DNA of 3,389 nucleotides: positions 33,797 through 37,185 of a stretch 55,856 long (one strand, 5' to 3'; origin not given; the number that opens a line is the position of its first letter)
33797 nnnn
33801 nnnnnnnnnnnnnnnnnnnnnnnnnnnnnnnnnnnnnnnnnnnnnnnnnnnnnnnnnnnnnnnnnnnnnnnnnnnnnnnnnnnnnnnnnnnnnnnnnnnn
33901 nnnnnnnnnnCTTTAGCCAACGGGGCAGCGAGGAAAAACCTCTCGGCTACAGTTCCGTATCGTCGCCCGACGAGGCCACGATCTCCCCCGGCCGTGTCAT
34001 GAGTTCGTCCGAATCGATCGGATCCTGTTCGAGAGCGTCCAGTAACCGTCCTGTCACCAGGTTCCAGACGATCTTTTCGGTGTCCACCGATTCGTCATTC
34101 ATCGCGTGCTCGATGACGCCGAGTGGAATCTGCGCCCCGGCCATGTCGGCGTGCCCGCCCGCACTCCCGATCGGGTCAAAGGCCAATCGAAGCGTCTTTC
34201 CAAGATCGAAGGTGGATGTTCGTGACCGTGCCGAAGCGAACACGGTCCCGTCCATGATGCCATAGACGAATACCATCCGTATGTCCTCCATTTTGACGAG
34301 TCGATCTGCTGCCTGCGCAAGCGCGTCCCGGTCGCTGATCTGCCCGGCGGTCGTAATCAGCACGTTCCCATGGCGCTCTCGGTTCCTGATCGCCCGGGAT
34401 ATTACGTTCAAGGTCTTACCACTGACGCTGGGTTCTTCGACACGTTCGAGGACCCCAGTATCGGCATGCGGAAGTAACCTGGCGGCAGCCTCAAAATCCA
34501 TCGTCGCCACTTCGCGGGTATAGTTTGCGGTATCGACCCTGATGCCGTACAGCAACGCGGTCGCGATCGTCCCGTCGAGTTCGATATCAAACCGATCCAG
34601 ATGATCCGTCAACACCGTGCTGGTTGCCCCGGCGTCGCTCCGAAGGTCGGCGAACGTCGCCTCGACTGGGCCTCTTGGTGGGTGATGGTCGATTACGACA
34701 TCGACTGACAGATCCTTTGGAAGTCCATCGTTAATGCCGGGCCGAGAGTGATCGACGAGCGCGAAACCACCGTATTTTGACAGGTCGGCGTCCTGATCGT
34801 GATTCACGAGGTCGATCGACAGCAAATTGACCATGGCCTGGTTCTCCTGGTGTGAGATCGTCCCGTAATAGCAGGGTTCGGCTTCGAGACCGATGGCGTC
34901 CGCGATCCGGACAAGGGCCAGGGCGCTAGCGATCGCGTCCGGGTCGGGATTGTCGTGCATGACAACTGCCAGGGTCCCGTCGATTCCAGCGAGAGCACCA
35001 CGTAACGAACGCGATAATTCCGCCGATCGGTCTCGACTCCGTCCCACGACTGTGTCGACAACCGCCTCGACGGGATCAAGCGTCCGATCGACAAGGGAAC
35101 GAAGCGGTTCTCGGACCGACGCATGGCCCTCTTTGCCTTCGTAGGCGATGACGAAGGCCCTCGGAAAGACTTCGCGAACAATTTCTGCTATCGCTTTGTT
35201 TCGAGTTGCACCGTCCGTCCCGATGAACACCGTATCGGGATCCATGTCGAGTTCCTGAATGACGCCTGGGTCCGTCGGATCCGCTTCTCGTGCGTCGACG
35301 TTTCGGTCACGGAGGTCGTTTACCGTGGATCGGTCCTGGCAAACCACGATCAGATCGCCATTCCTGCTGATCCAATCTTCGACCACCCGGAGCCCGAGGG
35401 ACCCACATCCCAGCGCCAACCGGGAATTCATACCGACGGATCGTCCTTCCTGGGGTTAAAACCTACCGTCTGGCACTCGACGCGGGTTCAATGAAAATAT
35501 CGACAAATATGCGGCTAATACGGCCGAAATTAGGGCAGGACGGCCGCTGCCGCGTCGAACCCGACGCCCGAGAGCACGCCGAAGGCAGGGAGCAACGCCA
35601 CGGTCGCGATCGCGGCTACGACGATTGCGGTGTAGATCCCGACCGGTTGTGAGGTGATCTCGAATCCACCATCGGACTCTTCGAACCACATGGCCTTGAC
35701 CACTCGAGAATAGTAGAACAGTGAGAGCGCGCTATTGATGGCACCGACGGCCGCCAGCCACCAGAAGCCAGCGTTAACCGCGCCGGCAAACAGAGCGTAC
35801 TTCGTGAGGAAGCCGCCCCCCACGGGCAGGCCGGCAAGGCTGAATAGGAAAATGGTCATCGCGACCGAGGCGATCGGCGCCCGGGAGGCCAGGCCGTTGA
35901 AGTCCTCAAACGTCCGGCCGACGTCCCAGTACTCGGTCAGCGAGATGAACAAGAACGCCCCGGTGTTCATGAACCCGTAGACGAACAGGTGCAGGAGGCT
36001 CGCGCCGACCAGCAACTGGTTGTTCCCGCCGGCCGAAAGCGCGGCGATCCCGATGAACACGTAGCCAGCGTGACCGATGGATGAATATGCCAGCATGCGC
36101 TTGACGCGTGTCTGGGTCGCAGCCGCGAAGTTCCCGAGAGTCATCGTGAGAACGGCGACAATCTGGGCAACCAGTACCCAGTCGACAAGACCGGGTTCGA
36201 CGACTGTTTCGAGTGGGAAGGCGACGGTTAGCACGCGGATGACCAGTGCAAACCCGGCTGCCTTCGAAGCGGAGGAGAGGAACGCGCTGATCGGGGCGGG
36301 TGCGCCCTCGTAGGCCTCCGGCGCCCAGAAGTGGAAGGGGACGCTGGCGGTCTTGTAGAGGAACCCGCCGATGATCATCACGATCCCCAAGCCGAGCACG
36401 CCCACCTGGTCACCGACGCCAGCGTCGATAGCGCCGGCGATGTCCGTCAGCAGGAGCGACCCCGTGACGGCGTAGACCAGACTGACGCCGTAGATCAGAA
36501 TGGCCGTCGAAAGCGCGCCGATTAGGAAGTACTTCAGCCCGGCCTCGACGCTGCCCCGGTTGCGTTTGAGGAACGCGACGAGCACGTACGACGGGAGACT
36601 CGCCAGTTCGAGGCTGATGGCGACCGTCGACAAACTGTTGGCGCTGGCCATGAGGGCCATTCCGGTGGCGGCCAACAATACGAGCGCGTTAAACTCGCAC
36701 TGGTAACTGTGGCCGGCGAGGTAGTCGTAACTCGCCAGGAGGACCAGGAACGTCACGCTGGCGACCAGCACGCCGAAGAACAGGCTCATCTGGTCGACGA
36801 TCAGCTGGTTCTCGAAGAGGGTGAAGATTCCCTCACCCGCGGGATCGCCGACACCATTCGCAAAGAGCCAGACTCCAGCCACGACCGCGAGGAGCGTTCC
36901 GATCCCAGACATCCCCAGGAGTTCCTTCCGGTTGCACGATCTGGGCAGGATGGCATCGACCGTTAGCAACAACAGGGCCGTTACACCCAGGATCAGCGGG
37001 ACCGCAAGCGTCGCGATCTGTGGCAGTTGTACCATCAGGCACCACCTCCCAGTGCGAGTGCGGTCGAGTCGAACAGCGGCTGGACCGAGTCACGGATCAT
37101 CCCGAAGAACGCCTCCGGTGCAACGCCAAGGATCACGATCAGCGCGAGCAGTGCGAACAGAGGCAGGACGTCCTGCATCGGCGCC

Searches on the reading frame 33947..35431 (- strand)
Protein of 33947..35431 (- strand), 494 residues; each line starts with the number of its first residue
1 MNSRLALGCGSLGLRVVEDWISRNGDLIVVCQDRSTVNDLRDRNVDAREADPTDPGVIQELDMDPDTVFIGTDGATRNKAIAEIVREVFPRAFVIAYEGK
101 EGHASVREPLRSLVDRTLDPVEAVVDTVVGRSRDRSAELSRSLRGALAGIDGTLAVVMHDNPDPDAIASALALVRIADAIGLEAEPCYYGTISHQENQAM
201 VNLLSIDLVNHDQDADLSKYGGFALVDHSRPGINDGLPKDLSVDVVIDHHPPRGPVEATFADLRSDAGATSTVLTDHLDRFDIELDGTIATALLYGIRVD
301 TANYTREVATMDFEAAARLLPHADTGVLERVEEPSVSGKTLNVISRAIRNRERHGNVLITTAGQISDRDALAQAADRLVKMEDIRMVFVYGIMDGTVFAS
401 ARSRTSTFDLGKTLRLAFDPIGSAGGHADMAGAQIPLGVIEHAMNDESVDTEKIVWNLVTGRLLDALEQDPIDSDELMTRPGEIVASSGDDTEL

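Call 75: search_protein_families(library=pfam, proteins=[window:33947-35431:-], max_evalue=0.0001)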
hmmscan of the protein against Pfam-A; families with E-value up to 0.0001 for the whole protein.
window:33947-35431:- (494 aa): 3 families
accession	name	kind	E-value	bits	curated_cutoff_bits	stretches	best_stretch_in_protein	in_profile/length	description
PF02272.25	DHHA1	-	2.7e-12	47.5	25.9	1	355-443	2-92/102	DHHA1 domain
PF01368.27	DHH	-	1.1e-11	45.6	28.1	1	155-297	3-125/125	DHH family, N-terminal domain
PF02254.24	TrkA_N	-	2.4e-08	34.7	23.8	1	7-96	4-94/116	TrkA-N domain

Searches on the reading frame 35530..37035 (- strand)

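Call 75: search_protein_families(library=pfam, proteins=[window:35530-37035:-], max_evalue=0.0001)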
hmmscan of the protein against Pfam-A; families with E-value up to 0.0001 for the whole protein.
window:35530-37035:- (501 aa): 1 family
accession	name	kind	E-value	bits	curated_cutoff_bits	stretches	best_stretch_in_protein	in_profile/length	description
PF00361.26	Proton_antipo_M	-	2.1e-64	218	21.5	1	132-438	1-294/294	NADH:quinone oxidoreductase/Mrp antiporter, TM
